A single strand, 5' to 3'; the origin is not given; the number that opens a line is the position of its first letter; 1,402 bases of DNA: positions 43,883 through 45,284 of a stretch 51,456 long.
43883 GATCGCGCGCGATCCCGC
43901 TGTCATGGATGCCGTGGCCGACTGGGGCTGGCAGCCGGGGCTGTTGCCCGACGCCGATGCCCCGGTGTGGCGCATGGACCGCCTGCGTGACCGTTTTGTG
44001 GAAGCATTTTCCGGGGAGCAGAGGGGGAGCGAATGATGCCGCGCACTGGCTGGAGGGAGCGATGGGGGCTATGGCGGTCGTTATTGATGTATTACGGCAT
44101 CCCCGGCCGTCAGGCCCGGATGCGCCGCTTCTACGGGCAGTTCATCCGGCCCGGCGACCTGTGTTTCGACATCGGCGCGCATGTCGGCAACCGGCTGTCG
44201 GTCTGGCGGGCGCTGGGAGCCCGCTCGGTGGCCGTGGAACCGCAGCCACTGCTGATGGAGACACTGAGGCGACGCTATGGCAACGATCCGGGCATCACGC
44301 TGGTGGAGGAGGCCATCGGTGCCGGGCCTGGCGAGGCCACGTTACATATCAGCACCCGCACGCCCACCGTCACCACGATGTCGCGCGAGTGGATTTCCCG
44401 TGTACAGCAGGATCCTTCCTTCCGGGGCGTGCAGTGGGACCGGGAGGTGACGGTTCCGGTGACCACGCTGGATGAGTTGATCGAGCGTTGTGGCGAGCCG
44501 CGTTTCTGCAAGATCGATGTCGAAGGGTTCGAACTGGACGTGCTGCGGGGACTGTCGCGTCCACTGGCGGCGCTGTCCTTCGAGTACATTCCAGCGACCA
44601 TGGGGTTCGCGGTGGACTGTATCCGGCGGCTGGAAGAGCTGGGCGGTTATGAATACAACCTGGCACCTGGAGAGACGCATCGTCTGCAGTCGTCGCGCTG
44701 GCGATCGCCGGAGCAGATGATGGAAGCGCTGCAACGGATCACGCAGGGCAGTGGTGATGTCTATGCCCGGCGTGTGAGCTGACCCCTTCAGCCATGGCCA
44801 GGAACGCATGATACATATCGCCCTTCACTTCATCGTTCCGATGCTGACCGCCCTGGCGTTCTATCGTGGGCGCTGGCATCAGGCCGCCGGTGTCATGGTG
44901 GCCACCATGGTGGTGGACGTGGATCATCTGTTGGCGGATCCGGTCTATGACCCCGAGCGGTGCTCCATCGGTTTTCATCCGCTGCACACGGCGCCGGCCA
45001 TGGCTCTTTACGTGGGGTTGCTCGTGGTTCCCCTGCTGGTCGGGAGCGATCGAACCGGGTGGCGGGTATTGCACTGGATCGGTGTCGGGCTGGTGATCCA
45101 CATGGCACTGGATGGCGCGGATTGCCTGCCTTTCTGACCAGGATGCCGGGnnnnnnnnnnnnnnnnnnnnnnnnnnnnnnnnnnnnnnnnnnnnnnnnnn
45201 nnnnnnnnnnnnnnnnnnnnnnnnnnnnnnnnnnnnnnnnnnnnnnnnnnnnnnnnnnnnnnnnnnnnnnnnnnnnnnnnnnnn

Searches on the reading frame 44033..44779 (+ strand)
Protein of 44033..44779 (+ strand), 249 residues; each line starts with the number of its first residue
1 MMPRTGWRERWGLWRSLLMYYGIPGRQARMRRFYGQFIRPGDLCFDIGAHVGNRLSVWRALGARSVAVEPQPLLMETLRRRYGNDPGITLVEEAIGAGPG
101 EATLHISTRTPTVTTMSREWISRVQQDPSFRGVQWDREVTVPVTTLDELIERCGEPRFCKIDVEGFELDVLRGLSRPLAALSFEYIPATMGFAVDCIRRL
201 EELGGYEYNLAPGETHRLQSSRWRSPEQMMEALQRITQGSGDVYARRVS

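Call 72: search_protein_families(library=pfam, proteins=[window:44033-44779:+], max_evalue=0.0001)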
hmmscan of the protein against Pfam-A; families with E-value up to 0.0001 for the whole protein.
window:44033-44779:+ (249 aa): 1 family
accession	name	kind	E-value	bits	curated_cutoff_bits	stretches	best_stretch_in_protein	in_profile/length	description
PF05050.19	Methyltransf_21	-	3e-15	57.2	22.7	1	46-180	1-138/173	Methyltransferase FkbM domain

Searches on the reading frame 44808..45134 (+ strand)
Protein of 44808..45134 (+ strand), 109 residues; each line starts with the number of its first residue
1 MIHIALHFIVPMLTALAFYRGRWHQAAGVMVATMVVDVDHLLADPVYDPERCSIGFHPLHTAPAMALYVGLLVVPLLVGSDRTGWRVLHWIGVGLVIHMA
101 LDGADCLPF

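Call 72: search_protein_families(library=pfam, proteins=[window:44808-45134:+], max_evalue=0.0001)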
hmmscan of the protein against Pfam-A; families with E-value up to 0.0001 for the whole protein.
window:44808-45134:+ (109 aa): 1 family
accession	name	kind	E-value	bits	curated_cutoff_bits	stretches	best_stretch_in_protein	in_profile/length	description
PF19617.4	DUF6122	-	7.3e-30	103.9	27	1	1-107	5-100/102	Family of unknown function (DUF6122)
